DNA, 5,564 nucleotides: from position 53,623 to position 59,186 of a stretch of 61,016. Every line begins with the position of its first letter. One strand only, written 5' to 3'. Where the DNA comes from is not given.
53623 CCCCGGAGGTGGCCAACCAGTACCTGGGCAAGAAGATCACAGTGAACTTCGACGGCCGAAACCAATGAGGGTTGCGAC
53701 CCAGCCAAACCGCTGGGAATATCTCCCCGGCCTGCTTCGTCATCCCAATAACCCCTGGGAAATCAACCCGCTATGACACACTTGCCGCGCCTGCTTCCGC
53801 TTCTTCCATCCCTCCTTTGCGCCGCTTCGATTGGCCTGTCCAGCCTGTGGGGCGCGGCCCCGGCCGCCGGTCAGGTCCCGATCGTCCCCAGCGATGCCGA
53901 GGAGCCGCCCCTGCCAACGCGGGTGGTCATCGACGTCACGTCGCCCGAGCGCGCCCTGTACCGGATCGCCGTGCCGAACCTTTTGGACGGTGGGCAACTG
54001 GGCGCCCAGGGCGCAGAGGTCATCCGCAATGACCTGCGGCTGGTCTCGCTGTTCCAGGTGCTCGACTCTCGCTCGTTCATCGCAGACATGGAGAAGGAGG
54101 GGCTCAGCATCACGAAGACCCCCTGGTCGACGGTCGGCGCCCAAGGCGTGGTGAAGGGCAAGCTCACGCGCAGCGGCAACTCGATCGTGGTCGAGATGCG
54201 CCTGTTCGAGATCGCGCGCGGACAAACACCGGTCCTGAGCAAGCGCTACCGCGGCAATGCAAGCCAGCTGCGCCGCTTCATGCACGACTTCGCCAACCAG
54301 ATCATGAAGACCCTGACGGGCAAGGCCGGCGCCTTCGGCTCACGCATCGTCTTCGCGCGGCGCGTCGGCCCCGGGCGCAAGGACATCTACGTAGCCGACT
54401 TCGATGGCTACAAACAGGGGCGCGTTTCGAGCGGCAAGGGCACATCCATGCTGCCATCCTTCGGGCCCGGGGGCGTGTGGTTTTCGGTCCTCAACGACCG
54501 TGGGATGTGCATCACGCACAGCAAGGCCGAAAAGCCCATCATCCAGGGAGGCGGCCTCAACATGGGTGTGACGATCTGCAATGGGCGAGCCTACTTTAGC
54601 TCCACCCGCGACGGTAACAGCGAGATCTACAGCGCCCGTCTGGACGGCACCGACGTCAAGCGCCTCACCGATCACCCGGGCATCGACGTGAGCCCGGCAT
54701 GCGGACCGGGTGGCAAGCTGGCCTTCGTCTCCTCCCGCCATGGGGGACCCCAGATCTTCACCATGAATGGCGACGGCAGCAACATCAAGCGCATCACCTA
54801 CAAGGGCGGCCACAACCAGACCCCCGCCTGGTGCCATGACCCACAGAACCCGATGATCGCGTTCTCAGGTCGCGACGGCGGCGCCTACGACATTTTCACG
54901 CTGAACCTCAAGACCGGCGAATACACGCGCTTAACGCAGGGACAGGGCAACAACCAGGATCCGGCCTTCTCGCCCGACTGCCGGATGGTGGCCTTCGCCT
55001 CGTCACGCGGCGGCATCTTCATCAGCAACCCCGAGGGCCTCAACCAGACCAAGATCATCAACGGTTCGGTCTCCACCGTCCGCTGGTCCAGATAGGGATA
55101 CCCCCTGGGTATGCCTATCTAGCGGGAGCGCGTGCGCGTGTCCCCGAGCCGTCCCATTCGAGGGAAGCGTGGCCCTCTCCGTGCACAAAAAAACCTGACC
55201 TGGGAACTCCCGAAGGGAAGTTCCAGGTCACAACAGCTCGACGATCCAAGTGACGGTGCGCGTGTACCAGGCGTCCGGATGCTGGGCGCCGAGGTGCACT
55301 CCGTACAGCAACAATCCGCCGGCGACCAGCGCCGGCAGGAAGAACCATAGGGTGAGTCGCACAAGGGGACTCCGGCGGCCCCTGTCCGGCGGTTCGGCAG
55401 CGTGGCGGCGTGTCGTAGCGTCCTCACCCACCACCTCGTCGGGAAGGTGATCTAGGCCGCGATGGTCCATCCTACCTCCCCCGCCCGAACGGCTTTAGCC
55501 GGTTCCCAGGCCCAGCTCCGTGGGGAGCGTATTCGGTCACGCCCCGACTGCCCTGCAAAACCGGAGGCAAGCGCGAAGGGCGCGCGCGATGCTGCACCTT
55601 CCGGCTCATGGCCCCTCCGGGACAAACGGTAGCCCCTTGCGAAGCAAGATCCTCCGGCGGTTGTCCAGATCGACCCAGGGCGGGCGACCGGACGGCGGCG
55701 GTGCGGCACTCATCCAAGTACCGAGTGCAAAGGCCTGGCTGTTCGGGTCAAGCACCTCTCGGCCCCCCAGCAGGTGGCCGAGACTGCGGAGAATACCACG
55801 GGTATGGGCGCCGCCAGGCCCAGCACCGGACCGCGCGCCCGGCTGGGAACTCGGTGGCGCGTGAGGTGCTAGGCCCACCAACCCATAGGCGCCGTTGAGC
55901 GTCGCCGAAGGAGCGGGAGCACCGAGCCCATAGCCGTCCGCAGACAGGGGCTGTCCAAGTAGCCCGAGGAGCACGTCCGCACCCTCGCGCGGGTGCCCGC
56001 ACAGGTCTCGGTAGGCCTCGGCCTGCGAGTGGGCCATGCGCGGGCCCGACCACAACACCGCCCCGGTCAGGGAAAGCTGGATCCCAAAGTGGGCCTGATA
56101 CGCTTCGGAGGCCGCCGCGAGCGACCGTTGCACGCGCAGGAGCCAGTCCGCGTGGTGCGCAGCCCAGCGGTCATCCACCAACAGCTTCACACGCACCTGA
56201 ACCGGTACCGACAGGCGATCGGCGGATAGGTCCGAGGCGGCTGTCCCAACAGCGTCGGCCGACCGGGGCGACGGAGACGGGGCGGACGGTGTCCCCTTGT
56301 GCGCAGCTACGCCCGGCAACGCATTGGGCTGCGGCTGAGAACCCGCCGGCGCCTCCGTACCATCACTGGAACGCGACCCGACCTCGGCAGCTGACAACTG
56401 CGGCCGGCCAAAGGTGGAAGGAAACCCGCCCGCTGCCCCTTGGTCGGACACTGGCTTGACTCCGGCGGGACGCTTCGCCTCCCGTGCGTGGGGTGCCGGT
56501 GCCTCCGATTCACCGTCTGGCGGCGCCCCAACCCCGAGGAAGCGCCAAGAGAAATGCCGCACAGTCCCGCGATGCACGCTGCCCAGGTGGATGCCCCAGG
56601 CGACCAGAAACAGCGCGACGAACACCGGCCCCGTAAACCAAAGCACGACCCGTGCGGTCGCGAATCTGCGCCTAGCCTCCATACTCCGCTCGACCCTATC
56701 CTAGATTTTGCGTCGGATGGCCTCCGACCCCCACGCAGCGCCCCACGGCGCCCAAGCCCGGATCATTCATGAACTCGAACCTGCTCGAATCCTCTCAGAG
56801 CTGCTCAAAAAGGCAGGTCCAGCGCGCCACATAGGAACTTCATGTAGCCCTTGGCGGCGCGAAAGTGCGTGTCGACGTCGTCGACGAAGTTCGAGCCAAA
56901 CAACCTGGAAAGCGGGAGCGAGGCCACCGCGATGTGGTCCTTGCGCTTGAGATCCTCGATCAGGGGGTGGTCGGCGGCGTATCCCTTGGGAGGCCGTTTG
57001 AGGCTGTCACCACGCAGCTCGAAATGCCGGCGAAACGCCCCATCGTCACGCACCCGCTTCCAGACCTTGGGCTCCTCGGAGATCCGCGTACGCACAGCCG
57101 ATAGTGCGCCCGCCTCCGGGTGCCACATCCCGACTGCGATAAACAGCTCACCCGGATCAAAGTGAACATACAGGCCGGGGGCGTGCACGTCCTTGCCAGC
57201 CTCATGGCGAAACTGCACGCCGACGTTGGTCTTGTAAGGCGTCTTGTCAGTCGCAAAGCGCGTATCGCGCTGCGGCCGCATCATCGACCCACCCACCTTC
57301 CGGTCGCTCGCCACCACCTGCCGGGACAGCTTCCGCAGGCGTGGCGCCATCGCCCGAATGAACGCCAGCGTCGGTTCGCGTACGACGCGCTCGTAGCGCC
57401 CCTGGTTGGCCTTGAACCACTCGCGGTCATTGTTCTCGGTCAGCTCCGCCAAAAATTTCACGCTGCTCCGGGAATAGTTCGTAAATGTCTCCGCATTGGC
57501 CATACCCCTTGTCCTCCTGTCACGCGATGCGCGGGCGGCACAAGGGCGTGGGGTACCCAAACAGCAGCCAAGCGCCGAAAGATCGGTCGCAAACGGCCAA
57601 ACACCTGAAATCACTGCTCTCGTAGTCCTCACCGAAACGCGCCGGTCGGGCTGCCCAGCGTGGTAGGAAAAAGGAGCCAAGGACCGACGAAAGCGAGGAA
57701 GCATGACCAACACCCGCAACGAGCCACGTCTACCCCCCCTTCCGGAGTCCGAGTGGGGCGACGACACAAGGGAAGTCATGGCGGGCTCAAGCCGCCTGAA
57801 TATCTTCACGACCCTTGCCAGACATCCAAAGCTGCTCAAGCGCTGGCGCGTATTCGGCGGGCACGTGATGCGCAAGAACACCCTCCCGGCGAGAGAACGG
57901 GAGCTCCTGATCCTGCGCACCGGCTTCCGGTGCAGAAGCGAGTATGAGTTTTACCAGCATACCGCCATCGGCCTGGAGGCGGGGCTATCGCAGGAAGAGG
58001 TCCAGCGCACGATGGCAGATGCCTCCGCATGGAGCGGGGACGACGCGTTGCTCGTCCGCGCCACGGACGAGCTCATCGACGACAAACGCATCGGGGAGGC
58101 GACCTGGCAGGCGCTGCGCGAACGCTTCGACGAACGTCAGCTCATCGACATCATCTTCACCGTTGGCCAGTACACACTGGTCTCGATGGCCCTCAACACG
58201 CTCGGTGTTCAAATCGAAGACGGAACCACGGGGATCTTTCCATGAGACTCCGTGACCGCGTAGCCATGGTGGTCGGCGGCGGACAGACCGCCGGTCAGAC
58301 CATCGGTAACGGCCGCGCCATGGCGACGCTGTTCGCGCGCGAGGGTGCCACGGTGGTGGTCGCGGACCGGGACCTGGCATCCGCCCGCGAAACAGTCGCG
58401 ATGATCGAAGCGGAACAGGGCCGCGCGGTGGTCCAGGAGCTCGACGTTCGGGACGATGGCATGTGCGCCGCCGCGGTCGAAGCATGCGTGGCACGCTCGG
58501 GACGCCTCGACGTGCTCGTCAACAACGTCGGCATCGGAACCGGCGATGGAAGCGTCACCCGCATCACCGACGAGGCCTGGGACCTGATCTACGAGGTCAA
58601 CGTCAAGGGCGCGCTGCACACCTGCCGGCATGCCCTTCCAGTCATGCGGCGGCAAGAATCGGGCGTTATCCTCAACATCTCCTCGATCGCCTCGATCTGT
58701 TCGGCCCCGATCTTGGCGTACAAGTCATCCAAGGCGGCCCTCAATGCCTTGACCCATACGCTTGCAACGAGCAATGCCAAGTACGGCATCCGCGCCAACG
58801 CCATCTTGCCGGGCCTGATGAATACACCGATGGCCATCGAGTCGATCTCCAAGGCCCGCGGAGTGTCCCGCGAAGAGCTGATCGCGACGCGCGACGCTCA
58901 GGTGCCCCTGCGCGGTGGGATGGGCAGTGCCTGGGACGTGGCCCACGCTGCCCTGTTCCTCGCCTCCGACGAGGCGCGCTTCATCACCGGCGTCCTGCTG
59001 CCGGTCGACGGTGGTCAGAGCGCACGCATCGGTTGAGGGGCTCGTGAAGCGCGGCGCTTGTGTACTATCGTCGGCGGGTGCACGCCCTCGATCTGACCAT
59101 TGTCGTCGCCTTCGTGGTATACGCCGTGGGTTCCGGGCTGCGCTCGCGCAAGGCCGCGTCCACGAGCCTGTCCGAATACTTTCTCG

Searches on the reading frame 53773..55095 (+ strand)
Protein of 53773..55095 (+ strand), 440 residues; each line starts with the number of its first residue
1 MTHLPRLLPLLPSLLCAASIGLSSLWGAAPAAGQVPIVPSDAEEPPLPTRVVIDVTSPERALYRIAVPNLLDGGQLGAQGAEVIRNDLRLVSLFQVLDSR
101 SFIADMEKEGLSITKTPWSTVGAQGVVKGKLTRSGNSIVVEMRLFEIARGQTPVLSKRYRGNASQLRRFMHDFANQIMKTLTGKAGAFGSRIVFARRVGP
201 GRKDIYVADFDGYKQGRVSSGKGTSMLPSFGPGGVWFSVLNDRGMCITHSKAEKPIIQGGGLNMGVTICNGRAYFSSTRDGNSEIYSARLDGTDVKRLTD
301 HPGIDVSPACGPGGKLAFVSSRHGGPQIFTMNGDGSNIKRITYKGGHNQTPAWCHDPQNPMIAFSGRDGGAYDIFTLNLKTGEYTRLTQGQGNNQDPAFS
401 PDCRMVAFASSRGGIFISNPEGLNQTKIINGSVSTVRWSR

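Call 64: search_protein_families(library=pfam, proteins=[window:53773-55095:+], max_evalue=0.00001)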
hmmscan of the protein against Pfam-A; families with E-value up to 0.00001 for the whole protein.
window:53773-55095:+ (440 aa): 2 families
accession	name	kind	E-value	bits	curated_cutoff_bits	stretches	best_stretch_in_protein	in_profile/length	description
PF07676.18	PD40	-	5.9e-19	68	20.9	0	295-329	1-37/38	WD40-like Beta Propeller Repeat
PF04052.18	TolB_N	-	8.5e-16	58.4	22.4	1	52-151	2-104/106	TolB amino-terminal domain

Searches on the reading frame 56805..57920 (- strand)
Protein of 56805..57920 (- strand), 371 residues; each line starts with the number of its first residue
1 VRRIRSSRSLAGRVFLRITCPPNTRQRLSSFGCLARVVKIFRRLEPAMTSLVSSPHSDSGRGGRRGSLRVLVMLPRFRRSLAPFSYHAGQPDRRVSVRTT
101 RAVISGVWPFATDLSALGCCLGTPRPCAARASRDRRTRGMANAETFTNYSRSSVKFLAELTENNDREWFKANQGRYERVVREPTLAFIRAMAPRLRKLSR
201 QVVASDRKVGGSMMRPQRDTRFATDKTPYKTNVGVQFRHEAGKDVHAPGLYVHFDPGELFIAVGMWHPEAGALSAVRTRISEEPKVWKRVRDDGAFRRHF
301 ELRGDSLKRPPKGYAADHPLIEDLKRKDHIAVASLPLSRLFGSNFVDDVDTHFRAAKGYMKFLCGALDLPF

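Call 64: search_protein_families(library=pfam, proteins=[window:56805-57920:-], max_evalue=0.00001)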
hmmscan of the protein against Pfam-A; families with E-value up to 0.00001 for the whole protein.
window:56805-57920:- (371 aa): 1 family
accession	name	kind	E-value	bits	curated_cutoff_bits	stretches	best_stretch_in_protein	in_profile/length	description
PF09365.15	DUF2461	-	3.9e-62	210.3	22.8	1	154-362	3-208/208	Conserved hypothetical protein (DUF2461)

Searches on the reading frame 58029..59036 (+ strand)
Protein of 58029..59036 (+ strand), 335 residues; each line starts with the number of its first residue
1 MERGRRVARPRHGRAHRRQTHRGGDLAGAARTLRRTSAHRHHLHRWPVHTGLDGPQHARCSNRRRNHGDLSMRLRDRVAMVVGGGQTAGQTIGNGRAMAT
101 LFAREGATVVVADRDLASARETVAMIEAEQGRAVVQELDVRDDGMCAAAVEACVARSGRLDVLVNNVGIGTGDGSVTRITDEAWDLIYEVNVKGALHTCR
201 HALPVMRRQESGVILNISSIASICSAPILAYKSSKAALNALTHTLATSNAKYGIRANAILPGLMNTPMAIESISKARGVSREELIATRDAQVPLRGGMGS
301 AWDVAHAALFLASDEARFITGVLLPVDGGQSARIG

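Call 64: search_protein_families(library=pfam, proteins=[window:58029-59036:+], max_evalue=0.00001)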
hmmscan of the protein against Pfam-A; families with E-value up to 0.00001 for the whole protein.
window:58029-59036:+ (335 aa): 2 families
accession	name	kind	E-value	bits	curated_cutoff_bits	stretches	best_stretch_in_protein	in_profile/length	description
PF13561.12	adh_short_C2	-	7.7e-57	193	27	1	95-330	9-235/236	Enoyl-(Acyl carrier protein) reductase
PF00106.31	adh_short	-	1.2e-46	159.1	26.6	1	89-272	7-190/195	short chain dehydrogenase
